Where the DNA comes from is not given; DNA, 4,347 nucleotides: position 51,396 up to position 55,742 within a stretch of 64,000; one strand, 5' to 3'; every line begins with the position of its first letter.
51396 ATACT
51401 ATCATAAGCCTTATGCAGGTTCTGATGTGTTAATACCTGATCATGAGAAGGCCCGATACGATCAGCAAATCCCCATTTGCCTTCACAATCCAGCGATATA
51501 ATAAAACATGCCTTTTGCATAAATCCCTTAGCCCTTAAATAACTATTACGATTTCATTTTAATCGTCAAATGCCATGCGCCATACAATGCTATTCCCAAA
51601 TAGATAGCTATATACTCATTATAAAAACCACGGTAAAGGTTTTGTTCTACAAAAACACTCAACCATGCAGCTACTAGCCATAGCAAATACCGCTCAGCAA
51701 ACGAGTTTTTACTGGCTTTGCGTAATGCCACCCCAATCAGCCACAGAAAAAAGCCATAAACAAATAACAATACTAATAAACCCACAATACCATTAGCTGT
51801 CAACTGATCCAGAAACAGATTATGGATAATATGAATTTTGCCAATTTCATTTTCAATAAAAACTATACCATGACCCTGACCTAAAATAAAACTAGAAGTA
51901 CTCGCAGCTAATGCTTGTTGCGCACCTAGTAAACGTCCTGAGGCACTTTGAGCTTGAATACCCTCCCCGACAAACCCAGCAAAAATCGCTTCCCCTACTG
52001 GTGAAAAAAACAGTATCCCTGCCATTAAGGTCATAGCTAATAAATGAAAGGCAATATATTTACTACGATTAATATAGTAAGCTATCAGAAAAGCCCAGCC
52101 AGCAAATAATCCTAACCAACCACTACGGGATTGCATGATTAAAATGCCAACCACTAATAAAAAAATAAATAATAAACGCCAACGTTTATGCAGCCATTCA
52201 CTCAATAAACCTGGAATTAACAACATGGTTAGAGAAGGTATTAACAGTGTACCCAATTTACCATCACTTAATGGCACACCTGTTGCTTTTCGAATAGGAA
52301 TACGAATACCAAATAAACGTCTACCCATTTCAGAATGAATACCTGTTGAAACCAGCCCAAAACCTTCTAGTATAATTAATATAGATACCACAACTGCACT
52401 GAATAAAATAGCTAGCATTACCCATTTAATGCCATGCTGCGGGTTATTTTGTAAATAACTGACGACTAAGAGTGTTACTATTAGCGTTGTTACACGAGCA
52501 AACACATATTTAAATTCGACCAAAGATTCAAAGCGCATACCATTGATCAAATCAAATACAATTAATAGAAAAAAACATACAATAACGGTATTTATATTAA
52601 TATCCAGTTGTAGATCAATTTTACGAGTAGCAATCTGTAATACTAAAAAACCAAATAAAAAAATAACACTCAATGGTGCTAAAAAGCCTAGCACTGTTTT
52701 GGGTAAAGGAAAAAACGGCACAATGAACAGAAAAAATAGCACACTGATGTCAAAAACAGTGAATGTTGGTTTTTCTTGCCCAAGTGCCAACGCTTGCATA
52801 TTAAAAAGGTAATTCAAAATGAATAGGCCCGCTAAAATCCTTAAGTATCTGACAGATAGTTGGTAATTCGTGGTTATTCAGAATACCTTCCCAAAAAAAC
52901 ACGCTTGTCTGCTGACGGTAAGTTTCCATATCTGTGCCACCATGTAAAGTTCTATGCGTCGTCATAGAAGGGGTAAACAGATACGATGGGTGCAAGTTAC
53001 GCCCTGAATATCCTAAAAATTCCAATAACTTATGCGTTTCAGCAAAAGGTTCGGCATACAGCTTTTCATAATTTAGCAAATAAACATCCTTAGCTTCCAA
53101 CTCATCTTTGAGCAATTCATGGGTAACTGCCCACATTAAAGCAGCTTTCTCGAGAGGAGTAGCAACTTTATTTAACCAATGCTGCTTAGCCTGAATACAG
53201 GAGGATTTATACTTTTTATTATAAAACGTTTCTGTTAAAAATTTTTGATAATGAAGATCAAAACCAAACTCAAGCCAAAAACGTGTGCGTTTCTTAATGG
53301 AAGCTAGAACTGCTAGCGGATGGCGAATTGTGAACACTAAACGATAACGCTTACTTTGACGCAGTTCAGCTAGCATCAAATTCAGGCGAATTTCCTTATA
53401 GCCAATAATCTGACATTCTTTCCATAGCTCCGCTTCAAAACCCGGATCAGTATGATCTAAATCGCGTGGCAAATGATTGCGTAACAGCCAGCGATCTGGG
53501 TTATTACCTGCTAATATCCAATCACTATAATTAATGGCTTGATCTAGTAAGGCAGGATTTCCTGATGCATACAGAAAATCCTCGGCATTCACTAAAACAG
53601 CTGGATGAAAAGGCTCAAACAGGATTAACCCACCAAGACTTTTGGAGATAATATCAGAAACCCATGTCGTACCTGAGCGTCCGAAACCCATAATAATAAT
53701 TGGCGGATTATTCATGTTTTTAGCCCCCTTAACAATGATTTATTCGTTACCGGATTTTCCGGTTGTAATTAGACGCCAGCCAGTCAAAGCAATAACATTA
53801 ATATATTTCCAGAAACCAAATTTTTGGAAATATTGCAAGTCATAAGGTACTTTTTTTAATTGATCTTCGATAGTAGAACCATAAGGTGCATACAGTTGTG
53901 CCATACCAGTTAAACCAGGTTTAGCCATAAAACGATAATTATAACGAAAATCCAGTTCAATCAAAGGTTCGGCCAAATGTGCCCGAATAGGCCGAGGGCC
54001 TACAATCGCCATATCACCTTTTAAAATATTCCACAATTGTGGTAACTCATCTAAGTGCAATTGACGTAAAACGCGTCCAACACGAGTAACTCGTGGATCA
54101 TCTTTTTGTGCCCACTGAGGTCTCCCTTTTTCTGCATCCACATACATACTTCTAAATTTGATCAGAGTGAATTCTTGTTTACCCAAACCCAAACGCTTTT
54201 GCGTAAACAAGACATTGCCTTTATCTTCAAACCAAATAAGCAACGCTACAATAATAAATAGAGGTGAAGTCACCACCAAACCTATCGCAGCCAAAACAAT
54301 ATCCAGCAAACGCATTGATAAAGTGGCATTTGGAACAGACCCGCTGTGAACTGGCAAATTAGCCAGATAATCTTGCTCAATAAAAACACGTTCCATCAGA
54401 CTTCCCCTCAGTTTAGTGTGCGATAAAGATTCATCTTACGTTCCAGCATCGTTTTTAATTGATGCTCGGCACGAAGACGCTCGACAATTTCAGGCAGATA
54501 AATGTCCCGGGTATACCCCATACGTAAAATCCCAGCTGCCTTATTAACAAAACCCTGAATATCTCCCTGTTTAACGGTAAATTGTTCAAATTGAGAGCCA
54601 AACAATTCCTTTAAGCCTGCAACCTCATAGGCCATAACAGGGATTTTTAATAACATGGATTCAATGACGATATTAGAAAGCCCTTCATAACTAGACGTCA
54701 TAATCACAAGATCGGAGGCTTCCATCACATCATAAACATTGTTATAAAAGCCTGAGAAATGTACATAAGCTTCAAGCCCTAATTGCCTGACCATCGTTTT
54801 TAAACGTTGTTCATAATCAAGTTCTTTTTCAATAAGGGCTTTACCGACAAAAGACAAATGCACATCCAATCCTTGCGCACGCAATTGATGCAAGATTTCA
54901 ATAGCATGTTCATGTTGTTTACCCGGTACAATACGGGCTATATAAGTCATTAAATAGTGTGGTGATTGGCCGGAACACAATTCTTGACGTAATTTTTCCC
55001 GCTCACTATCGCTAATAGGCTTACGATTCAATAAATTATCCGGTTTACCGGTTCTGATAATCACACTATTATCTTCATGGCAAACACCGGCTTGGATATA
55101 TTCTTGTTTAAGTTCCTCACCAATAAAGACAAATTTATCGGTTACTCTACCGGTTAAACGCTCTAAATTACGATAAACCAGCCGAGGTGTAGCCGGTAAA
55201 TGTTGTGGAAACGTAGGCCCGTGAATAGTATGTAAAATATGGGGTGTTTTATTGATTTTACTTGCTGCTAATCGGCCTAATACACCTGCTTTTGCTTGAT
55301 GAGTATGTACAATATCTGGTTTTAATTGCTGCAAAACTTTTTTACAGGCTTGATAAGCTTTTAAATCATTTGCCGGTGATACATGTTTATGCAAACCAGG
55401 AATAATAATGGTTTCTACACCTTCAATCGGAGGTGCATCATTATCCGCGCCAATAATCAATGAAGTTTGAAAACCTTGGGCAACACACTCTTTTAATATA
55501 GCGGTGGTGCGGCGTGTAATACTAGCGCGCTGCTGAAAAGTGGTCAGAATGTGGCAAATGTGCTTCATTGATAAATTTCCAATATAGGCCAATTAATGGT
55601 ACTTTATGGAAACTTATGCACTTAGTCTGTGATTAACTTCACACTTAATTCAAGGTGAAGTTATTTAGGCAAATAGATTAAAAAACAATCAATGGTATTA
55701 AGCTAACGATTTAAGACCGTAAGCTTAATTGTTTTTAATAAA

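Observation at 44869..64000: Co-oriented island coupling a type I-secreted S-layer-like protein to a sulfated glycan pathway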

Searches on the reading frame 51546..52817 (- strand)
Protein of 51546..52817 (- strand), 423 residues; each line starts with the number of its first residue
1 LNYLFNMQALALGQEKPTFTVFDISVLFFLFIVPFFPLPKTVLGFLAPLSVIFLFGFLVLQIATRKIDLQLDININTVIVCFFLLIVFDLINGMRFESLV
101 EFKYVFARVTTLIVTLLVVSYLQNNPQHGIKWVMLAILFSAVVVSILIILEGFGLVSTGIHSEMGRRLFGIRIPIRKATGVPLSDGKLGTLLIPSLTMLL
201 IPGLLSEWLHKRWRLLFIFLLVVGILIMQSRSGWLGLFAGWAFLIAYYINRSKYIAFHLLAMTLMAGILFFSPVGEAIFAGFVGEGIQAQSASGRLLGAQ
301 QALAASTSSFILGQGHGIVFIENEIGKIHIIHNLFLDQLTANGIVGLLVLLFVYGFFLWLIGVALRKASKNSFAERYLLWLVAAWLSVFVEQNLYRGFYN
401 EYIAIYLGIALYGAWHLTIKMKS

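Call 5: search_protein_families(library=pfam, proteins=[window:51546-52817:-], max_evalue=0.01)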
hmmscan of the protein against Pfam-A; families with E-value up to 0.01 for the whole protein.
window:51546-52817:- (423 aa): 1 family
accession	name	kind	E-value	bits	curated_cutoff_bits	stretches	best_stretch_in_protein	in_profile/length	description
PF04932.20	Wzy_C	-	3.5e-10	40.3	31.7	1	217-351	2-149/149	O-Antigen ligase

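Call 10: search_protein_families(library=ncbifam, proteins=[window:51546-52817:-], max_evalue=0.001)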
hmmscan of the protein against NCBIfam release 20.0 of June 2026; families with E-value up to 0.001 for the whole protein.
window:51546-52817:- (423 aa): 0 families

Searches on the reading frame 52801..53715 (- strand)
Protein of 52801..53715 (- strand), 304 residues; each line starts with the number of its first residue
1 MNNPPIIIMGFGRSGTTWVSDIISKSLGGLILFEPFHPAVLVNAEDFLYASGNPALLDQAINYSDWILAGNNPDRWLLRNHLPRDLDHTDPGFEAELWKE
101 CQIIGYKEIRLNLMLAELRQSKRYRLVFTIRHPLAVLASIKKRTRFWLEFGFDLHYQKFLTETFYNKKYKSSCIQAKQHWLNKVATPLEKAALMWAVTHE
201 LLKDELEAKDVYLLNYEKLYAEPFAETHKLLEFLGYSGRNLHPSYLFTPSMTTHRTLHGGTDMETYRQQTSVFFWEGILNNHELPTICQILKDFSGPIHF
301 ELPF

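Call 4: search_protein_families(library=pfam, proteins=[window:52801-53715:-], max_evalue=0.01)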
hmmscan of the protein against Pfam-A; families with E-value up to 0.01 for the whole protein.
window:52801-53715:- (304 aa): 2 families
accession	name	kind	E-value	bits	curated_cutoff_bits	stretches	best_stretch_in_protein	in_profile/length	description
PF13469.12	Sulfotransfer_3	-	8.3e-11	43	27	1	5-236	1-212/216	Sulfotransferase family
PF00685.33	Sulfotransfer_1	-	4.6e-09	36.5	22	1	4-237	2-182/255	Sulfotransferase domain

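Call 58: search_solved_structures(query=window:52801-53715:-, max_evalue=1)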
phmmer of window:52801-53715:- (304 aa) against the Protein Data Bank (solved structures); distinct sequences matched with E-value up to 1: 2.
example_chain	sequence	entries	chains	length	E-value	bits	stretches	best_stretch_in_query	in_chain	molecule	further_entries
3qvu_A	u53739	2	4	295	0.085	15.5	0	6-49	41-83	Sulfotransferase 1A1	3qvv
2ad1_A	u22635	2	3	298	0.47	13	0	164-236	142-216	Sulfotransferase 1C2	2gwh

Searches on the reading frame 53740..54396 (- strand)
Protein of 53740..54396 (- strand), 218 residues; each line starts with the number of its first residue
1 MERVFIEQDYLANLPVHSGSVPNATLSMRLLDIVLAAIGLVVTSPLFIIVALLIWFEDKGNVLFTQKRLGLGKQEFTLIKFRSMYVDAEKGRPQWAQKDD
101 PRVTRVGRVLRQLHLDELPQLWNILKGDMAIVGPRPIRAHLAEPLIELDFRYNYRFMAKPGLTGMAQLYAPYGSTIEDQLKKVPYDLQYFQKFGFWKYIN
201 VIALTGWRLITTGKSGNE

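Call 4: search_protein_families(library=pfam, proteins=[window:53740-54396:-], max_evalue=0.01)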
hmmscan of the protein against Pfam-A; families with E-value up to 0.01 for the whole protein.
window:53740-54396:- (218 aa): 1 family
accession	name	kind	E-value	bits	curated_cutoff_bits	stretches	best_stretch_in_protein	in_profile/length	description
PF02397.22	Bac_transf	-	3.7e-59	199.7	27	1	29-209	2-177/179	Bacterial sugar transferase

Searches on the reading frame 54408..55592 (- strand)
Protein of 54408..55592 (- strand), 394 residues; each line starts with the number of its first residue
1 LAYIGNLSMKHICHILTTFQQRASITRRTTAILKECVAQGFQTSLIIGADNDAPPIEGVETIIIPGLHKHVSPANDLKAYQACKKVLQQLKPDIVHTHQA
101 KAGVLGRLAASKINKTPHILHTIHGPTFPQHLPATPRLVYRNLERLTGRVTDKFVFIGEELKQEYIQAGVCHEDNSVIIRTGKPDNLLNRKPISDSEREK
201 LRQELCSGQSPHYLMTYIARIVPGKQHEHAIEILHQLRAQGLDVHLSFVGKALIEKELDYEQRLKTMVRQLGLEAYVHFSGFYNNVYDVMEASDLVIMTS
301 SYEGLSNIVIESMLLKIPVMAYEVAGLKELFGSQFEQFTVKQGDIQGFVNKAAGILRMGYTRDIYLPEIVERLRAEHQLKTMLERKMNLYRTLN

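Call 4: search_protein_families(library=pfam, proteins=[window:54408-55592:-], max_evalue=0.01)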
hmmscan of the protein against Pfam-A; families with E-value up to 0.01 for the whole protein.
window:54408-55592:- (394 aa): 6 families
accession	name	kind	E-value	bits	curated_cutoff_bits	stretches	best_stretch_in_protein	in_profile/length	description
PF00534.26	Glycos_transf_1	-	5.2e-23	81.9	26.4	1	213-358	16-158/172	Glycosyl transferases group 1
PF13692.12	Glyco_trans_1_4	-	6.8e-20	72.2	27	1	215-356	4-140/142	Glycosyl transferases group 1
PF13439.12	Glyco_transf_4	-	1.9e-17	64.3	28.5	1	27-178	6-162/170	Glycosyltransferase Family 4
PF13579.12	Glyco_trans_4_4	-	6.2e-16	59.6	29.7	1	25-173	3-150/158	Glycosyl transferase 4-like domain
PF13477.12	Glyco_trans_4_2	-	1.8e-12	48.1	23.4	1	35-146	19-127/139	Glycosyl transferase 4-like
PF20706.3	GT4-conflict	-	6.2e-08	32.5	26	1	89-338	79-327/385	Family 4 Glycosyltransferase in conflict systems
